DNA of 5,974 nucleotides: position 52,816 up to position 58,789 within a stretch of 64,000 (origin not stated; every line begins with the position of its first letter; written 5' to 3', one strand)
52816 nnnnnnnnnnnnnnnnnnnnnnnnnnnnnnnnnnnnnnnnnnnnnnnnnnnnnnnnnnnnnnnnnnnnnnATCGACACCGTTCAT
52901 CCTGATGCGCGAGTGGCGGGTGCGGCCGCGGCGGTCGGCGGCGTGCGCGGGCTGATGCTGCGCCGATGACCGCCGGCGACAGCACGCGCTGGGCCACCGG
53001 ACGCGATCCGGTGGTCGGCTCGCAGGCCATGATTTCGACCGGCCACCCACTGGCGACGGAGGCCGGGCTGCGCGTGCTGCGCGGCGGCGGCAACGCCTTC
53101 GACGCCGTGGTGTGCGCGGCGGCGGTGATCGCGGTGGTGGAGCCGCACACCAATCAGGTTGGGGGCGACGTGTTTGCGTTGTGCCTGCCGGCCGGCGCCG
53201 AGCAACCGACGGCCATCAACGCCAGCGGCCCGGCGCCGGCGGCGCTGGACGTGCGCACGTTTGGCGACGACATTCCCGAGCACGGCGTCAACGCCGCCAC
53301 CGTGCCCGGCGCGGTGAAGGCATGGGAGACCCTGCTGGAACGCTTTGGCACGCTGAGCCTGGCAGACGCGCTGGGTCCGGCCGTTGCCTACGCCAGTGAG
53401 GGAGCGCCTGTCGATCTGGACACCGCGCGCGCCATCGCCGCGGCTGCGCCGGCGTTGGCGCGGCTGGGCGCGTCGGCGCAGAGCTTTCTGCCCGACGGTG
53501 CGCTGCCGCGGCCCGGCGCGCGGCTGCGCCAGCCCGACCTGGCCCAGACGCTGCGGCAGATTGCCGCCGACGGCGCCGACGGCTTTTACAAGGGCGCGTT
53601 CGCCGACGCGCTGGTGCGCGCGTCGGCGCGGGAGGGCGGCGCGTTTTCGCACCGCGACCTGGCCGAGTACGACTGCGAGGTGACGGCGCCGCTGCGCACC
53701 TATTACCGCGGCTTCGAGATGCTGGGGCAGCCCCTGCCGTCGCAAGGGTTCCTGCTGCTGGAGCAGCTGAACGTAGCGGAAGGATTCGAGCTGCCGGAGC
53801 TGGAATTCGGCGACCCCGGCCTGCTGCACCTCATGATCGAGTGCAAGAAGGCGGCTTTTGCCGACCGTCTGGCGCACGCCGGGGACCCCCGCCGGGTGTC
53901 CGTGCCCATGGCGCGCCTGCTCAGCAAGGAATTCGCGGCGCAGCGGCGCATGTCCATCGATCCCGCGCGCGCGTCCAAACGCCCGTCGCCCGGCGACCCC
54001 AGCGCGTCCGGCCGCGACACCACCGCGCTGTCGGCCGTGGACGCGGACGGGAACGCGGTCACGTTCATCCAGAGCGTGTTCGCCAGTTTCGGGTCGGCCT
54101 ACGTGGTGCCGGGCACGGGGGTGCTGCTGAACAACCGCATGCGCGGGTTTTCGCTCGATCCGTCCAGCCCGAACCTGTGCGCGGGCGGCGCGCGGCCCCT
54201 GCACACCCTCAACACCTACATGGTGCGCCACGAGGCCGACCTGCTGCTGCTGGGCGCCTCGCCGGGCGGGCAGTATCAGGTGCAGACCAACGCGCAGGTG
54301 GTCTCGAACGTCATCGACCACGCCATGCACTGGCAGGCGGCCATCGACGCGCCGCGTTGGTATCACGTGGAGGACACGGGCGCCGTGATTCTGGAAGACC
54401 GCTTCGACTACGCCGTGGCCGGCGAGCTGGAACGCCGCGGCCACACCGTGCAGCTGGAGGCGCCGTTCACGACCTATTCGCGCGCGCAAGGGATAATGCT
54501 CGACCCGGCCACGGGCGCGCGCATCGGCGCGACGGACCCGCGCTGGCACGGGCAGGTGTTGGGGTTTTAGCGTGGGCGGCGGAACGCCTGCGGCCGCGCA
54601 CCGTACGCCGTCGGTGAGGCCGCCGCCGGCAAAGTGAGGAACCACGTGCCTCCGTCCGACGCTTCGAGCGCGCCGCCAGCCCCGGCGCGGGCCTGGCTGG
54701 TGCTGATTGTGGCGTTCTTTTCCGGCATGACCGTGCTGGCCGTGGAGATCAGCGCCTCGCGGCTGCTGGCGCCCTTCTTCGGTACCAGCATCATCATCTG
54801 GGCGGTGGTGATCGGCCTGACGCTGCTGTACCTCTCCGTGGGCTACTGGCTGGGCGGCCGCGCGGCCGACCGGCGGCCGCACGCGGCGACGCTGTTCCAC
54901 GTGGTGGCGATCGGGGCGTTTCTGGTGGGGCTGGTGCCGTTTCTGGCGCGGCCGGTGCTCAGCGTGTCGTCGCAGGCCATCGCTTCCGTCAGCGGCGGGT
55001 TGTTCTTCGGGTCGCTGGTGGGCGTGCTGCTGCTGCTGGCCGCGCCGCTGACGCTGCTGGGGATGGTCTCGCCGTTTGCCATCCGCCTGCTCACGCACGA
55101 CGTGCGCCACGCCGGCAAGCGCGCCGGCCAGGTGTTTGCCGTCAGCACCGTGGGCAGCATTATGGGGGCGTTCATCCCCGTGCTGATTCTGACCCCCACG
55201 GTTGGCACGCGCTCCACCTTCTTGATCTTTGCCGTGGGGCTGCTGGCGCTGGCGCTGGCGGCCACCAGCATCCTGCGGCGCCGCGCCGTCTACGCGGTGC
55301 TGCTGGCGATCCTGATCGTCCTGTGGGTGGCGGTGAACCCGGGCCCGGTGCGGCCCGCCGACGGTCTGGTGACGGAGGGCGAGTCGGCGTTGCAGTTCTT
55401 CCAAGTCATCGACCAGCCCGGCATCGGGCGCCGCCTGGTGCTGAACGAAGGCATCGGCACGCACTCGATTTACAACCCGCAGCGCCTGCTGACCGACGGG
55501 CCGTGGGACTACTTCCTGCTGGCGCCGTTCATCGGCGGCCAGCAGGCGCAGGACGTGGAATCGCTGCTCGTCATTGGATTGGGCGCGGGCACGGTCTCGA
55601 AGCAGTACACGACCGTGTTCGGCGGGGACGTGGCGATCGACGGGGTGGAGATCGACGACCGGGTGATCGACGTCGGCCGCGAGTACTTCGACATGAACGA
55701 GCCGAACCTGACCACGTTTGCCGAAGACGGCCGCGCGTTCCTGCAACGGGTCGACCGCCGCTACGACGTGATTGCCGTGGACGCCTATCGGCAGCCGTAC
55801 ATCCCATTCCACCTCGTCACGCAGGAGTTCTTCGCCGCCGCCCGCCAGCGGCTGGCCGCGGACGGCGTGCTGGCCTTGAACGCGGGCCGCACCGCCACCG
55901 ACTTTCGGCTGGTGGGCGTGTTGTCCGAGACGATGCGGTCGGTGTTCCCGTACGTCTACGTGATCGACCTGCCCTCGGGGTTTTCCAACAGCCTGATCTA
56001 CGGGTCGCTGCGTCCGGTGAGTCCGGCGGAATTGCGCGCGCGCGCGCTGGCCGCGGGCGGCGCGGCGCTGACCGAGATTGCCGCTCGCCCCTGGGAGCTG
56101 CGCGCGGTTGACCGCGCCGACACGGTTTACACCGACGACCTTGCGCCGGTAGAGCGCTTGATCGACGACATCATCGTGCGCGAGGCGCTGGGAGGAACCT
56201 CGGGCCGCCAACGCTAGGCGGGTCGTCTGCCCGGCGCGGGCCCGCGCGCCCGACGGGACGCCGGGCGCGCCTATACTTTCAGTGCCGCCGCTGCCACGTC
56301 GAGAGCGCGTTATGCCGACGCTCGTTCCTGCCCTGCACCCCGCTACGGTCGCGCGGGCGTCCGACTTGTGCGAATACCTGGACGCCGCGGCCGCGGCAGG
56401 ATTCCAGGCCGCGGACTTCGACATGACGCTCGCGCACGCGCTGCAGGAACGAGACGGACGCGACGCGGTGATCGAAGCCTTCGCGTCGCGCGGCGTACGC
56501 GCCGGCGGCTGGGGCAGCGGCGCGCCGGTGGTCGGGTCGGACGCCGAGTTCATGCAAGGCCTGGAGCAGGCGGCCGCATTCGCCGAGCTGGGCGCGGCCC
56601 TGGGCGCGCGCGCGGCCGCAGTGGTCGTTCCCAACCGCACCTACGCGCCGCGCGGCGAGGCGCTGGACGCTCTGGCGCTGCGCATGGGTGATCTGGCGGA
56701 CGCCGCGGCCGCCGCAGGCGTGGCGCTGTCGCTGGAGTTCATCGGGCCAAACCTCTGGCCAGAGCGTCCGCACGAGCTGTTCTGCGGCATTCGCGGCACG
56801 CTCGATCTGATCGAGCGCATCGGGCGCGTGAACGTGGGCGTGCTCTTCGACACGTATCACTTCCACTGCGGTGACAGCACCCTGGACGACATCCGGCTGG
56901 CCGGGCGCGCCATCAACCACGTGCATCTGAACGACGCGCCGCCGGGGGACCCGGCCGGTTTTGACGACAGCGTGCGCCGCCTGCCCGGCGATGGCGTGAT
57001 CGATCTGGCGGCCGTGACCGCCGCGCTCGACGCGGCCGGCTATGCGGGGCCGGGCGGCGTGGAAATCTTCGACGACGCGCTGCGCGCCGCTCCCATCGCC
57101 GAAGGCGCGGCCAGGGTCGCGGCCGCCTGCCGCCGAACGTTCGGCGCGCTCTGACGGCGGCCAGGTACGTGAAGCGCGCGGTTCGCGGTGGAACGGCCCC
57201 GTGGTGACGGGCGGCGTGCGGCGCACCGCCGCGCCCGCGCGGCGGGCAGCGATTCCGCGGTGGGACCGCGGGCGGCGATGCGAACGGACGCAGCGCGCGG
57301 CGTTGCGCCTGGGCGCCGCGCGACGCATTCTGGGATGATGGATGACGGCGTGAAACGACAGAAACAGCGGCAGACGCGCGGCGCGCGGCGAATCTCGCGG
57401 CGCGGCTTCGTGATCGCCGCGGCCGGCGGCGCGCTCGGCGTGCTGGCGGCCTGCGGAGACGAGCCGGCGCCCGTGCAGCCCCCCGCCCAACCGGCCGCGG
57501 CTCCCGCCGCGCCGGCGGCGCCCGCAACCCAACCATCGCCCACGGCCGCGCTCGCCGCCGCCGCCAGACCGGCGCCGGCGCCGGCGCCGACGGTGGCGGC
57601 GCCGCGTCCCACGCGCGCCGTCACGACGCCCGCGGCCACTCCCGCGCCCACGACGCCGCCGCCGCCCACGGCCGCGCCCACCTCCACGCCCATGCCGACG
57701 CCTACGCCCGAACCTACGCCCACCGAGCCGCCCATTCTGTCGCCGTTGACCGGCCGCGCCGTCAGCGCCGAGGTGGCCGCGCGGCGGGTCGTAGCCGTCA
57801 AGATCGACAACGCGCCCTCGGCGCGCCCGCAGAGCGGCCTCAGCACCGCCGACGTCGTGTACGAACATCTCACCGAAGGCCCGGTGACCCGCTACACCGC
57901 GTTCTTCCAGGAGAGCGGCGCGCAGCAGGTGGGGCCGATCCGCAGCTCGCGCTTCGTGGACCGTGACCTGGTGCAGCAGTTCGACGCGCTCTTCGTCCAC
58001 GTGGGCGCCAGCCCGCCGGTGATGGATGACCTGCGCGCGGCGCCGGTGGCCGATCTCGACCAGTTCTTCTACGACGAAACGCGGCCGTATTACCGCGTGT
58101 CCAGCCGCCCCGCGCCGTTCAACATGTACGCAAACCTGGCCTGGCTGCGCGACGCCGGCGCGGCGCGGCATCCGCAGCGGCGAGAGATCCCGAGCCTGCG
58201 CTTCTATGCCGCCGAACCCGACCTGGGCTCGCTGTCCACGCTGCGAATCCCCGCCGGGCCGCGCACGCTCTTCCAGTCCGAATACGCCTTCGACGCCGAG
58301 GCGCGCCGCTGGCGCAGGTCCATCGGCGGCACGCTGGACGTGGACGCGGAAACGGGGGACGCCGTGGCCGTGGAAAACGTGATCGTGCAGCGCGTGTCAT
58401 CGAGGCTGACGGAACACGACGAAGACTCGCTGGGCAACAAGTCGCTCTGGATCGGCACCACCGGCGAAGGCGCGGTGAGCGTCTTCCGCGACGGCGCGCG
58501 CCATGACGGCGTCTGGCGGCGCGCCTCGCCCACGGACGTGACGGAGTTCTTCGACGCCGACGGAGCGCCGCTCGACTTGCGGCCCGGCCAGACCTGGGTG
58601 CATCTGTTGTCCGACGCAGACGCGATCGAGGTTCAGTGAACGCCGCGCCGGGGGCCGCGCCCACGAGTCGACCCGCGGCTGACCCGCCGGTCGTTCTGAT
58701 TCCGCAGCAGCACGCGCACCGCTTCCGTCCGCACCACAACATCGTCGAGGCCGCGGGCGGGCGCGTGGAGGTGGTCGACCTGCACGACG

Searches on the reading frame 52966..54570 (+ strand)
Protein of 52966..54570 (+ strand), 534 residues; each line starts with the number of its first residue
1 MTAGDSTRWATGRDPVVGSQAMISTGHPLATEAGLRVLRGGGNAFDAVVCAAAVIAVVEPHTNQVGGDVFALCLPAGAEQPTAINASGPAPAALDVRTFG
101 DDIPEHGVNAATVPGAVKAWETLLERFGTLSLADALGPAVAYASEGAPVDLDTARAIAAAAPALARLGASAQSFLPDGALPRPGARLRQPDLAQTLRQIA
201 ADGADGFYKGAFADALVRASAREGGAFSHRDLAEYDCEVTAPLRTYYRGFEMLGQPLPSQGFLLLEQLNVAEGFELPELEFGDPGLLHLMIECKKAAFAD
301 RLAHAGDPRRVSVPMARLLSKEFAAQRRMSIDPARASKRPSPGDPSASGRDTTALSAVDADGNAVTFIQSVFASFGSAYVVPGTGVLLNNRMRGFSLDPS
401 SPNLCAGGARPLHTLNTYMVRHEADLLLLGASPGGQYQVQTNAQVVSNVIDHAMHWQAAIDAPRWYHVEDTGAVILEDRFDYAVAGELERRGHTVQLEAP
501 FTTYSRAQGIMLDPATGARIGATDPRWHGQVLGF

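Call 25: search_protein_families(library=pfam, proteins=[window:52966-54570:+], max_evalue=0.00001)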
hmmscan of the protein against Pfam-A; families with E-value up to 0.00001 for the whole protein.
window:52966-54570:+ (534 aa): 1 family
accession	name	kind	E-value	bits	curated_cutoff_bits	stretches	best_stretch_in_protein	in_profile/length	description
PF01019.26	G_glu_transpept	-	1.9e-130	436.6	27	1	36-528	2-511/512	Gamma-glutamyltranspeptidase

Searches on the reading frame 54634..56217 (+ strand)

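Call 25: search_protein_families(library=pfam, proteins=[window:54634-56217:+], max_evalue=0.00001)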
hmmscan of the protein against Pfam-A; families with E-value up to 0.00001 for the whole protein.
window:54634-56217:+ (527 aa): 1 family
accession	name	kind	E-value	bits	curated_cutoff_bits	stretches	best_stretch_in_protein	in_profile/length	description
PF01564.23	Spermine_synth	-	3.1e-12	46.8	22.9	1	309-448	20-165/186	Spermine/spermidine synthase domain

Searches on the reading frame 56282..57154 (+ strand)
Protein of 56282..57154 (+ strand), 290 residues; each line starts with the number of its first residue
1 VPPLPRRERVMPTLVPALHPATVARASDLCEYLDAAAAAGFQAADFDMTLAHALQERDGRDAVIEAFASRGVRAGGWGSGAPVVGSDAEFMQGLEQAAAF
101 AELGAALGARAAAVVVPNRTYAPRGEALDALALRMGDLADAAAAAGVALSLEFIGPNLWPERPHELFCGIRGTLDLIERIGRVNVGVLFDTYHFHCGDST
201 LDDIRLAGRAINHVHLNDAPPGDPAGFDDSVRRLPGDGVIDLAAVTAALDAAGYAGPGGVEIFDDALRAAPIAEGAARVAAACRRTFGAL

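Call 26: search_protein_families(library=pfam, proteins=[window:56282-57154:+], max_evalue=0.001)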
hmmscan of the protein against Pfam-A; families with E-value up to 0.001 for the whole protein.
window:56282-57154:+ (290 aa): 1 family
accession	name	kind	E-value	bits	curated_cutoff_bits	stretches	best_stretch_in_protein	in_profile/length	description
PF01261.30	AP_endonuc_2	-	1.9e-30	106.8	31.1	1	33-277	1-244/249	Xylose isomerase-like TIM barrel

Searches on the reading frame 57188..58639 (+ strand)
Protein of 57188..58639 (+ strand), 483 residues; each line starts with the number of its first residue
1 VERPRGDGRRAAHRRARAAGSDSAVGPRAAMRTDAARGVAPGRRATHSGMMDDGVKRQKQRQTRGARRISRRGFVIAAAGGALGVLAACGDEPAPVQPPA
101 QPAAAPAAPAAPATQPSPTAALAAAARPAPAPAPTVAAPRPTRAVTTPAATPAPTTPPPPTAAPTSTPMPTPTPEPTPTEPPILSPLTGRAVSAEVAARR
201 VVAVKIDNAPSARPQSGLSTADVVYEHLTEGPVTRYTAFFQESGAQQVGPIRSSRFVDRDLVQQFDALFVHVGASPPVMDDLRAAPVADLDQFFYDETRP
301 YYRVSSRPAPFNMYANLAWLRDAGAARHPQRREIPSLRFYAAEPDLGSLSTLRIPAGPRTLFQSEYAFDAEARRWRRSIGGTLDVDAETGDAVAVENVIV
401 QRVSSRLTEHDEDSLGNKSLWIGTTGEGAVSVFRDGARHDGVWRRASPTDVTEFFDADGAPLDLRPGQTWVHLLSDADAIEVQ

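Call 26: search_protein_families(library=pfam, proteins=[window:57188-58639:+], max_evalue=0.001)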
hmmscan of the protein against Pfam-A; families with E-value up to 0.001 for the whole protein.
window:57188-58639:+ (483 aa): 2 families
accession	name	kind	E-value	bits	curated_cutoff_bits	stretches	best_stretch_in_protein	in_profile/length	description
PF11258.13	DUF3048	-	4.3e-40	137.7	25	1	187-326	1-144/148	Protein of unknown function (DUF3048) N-terminal domain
PF17479.7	DUF3048_C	-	2.7e-23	82.9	25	1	364-471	11-114/114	Protein of unknown function (DUF3048) C-terminal domain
